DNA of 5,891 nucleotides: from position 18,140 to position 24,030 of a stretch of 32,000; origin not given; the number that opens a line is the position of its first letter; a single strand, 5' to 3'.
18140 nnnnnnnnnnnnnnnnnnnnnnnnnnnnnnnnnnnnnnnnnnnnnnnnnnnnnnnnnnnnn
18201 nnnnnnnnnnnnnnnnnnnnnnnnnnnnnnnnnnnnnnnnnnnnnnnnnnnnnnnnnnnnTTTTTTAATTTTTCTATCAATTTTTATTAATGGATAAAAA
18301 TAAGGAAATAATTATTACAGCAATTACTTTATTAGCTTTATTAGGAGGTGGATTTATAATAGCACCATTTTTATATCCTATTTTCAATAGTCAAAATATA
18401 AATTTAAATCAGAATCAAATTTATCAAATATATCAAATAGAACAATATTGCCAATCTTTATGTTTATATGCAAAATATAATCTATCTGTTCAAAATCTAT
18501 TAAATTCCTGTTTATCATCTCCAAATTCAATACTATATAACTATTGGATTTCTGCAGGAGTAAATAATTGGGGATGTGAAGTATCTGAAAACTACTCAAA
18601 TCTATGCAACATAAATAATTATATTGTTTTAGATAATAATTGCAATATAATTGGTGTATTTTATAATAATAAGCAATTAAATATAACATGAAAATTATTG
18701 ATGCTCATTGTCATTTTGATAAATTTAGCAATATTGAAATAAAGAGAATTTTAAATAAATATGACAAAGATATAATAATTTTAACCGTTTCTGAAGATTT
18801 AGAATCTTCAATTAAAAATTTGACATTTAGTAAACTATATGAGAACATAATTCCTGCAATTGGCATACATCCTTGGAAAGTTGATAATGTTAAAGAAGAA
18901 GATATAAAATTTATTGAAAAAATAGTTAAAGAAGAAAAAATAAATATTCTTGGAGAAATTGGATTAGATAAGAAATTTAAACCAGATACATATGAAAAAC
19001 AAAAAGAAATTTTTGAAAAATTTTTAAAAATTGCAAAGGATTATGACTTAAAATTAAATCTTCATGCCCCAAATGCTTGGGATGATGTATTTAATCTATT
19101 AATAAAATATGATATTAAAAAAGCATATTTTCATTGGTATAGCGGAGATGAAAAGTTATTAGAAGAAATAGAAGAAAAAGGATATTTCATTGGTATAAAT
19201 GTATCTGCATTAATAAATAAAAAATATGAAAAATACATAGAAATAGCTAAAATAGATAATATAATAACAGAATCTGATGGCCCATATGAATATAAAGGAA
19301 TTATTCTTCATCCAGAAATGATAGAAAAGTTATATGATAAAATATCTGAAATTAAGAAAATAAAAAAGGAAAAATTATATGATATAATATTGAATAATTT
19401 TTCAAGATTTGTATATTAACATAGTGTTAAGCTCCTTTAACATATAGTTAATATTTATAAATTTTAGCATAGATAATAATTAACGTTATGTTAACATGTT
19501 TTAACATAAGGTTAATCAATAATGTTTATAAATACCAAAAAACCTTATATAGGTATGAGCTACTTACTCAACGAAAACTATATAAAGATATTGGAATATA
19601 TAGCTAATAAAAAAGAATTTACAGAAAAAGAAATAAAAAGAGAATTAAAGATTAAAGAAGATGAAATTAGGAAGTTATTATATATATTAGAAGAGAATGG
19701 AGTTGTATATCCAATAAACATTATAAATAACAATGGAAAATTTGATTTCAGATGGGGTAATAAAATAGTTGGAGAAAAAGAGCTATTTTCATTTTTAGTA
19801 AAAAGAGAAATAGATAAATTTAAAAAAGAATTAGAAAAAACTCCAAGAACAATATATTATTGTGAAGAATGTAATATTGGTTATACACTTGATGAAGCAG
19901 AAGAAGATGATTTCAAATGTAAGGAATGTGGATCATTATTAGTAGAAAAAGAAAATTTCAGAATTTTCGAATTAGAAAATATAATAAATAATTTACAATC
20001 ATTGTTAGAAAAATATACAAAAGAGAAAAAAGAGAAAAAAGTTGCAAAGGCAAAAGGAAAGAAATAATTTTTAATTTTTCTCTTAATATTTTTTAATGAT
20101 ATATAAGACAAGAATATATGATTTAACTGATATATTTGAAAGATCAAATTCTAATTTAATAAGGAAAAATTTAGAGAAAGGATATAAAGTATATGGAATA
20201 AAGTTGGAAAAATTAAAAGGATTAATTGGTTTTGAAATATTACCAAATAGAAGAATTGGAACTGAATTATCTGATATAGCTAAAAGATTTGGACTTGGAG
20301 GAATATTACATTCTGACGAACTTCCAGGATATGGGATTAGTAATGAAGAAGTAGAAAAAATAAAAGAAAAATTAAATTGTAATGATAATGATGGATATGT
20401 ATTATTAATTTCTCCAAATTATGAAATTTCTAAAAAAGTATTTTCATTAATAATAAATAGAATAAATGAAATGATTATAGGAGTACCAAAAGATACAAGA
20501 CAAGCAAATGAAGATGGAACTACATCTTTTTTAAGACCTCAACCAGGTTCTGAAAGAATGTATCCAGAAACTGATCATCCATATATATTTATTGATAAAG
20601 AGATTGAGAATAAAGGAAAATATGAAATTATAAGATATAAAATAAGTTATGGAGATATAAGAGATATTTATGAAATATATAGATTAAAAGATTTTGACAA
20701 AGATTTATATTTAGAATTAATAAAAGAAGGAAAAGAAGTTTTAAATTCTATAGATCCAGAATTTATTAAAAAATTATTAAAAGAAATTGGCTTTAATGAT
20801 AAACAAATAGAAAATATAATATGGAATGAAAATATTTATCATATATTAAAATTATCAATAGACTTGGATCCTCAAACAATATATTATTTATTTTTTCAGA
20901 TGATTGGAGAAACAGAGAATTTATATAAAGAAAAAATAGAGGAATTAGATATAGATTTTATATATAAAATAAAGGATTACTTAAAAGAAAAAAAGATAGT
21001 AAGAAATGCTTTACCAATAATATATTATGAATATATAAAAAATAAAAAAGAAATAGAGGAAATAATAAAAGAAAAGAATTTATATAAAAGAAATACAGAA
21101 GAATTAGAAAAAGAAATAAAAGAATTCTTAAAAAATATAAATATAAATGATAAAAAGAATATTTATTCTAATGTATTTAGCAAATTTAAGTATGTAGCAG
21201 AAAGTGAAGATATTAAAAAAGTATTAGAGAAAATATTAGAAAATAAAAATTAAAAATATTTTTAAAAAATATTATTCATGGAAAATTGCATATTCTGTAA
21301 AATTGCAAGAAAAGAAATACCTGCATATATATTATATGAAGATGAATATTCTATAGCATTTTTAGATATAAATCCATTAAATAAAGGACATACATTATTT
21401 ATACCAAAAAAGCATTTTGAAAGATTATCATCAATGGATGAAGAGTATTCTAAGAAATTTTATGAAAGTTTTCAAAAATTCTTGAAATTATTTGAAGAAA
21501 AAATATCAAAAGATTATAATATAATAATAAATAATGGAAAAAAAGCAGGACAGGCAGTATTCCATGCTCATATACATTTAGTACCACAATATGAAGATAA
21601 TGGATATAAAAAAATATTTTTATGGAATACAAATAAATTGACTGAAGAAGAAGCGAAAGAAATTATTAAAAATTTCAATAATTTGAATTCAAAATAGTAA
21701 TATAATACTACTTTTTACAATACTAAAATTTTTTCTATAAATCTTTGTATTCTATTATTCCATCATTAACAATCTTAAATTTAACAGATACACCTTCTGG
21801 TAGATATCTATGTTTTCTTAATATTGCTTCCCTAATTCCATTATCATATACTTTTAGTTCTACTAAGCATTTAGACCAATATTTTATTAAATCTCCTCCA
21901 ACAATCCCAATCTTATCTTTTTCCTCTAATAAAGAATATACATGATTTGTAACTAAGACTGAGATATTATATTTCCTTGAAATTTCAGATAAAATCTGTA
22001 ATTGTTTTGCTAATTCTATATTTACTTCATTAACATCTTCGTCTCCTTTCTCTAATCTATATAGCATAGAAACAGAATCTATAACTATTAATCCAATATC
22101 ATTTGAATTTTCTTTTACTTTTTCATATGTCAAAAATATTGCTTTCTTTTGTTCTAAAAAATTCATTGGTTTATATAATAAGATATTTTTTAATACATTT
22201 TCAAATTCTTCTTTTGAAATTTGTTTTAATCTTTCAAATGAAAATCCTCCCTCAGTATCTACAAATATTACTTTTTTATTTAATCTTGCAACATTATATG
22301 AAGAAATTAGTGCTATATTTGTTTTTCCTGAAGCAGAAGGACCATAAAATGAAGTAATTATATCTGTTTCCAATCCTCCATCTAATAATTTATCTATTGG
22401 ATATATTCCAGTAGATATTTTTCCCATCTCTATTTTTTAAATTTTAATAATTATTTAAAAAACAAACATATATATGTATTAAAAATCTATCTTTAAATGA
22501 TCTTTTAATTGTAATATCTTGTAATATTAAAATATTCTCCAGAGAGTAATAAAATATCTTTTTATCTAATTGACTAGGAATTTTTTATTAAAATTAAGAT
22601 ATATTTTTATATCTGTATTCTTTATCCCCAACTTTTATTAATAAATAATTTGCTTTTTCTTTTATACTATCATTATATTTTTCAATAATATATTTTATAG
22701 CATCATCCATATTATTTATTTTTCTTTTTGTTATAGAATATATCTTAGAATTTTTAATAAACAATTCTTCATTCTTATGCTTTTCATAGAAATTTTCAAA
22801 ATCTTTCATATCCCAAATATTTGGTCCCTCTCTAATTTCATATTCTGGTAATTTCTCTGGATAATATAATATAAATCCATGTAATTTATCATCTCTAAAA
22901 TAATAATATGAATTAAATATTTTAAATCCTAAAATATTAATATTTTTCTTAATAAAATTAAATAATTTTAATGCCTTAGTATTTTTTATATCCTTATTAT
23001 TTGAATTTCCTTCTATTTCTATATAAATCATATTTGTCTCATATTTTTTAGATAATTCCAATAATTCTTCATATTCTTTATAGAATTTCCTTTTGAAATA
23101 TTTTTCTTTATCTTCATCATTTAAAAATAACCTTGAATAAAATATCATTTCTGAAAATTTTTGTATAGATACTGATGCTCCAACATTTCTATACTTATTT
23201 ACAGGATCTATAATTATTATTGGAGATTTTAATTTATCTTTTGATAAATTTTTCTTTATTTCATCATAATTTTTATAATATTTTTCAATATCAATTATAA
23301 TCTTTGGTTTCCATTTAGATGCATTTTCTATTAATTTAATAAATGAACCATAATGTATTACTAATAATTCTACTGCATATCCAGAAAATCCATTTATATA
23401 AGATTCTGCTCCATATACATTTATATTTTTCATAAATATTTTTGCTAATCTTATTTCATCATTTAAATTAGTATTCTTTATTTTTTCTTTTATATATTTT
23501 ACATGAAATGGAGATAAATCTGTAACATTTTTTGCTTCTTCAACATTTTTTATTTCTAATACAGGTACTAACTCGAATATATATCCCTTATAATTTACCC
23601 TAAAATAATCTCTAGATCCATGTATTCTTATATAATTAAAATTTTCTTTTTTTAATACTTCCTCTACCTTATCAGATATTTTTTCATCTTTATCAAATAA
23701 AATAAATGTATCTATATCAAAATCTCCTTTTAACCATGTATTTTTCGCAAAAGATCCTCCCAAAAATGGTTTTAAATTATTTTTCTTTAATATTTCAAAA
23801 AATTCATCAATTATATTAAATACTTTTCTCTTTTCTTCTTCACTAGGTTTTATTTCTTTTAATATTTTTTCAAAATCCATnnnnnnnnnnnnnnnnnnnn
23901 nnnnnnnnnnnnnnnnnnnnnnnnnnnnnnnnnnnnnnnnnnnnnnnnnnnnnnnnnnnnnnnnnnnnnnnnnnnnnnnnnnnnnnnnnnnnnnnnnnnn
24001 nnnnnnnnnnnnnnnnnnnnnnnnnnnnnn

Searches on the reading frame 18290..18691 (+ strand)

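Call 4: search_protein_families(library=pfam, proteins=[window:18290-18691:+], max_evalue=1)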
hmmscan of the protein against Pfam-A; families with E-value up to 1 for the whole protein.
window:18290-18691:+ (133 aa): 1 family
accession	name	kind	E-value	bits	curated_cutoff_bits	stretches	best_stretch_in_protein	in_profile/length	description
PF19451.5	DUF5989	-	0.76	10.3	27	0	8-32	25-49/49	Family of unknown function (DUF5989)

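Call 5: search_protein_families(library=ncbifam, proteins=[window:18290-18691:+], max_evalue=0.01)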
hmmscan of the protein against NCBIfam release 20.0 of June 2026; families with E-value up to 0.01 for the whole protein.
window:18290-18691:+ (133 aa): 0 families

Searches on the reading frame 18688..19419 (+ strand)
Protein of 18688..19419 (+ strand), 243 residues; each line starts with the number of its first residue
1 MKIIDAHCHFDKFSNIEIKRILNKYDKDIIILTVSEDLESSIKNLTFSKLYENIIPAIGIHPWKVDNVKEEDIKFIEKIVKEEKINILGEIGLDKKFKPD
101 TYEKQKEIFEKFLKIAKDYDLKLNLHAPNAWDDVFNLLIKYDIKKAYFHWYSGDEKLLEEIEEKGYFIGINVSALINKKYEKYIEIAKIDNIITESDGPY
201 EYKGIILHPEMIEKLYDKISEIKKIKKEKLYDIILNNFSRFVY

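Call 5: search_protein_families(library=ncbifam, proteins=[window:18688-19419:+], max_evalue=0.01)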
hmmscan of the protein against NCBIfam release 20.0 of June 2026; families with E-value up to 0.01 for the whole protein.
window:18688-19419:+ (243 aa): 5 families
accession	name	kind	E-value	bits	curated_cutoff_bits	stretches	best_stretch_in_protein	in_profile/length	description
TIGR00010.1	TIGR00010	subfamily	4.4e-50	170.5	206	1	3-241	1-250/253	YchF/TatD family DNA exonuclease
NF041926.1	QatD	equivalog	6.3e-33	113.9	230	1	5-240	1-238/239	Qat anti-phage system TatD family nuclease QatD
NF008522.0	PRK11449.1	equivalog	7e-19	68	481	1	2-238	4-252/259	metal-dependent hydrolase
NF008075.0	PRK10812.1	equivalog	3e-17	62.7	438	1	1-241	1-253/265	metal-dependent hydrolase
NF007745.0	PRK10425.1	equivalog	1.3e-14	54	395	1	31-200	33-206/260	3'-5' ssDNA/RNA exonuclease TatD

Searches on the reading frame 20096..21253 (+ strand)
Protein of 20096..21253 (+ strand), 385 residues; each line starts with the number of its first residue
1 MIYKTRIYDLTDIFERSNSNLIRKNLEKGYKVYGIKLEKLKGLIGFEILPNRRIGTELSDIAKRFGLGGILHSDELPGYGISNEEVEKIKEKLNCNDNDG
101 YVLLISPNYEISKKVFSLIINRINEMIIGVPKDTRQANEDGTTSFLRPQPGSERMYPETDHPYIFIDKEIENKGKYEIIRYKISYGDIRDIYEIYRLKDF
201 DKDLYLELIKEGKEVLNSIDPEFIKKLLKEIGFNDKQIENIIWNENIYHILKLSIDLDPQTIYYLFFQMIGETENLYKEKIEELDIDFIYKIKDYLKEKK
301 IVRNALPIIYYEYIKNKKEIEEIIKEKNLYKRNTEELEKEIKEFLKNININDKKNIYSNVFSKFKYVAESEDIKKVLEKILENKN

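Call 8: search_protein_families(library=pfam, proteins=[window:20096-21253:+], max_evalue=0.001)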
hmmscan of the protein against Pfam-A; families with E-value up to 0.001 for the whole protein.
window:20096-21253:+ (385 aa): 1 family
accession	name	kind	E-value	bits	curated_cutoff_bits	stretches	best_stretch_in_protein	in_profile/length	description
PF02938.19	GAD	-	5.3e-09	36.6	23.4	1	22-101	1-81/95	GAD domain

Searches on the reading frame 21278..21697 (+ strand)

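Call 8: search_protein_families(library=pfam, proteins=[window:21278-21697:+], max_evalue=0.001)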
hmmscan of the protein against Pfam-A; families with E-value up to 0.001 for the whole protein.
window:21278-21697:+ (139 aa): 3 families
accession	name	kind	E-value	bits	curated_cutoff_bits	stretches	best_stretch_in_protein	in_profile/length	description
PF01230.28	HIT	-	1.8e-26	93.1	21.5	1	11-106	1-97/98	HIT domain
PF11969.13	DcpS_C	-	4.5e-17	63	24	1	3-105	1-103/114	Scavenger mRNA decapping enzyme C-term binding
PF04677.20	CwfJ_C_1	-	7.8e-05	23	21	1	3-103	13-108/122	Protein similar to CwfJ C-terminus 1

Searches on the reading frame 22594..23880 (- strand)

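Call 6: search_protein_families(library=pfam, proteins=[window:22594-23880:-], max_evalue=0.001)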
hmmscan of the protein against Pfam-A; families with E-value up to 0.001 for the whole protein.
window:22594-23880:- (428 aa): 4 families
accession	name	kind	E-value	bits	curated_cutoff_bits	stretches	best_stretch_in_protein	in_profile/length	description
PF09249.16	tRNA_NucTransf2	-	5.3e-38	130.2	27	1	141-262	1-112/113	tRNA nucleotidyltransferase, second domain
PF21133.2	CAA_C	-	1.7e-10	41.2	22.2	1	308-405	29-126/144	CCA-adding enzyme, C-terminal domain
PF01909.29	NTP_transf_2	-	7e-07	30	21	1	25-105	2-47/93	Nucleotidyltransferase domain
PF18144.7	SMODS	-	1.3e-05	25.9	26.5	1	2-112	6-135/164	Second Messenger Oligonucleotide or Dinucleotide Synthetase domain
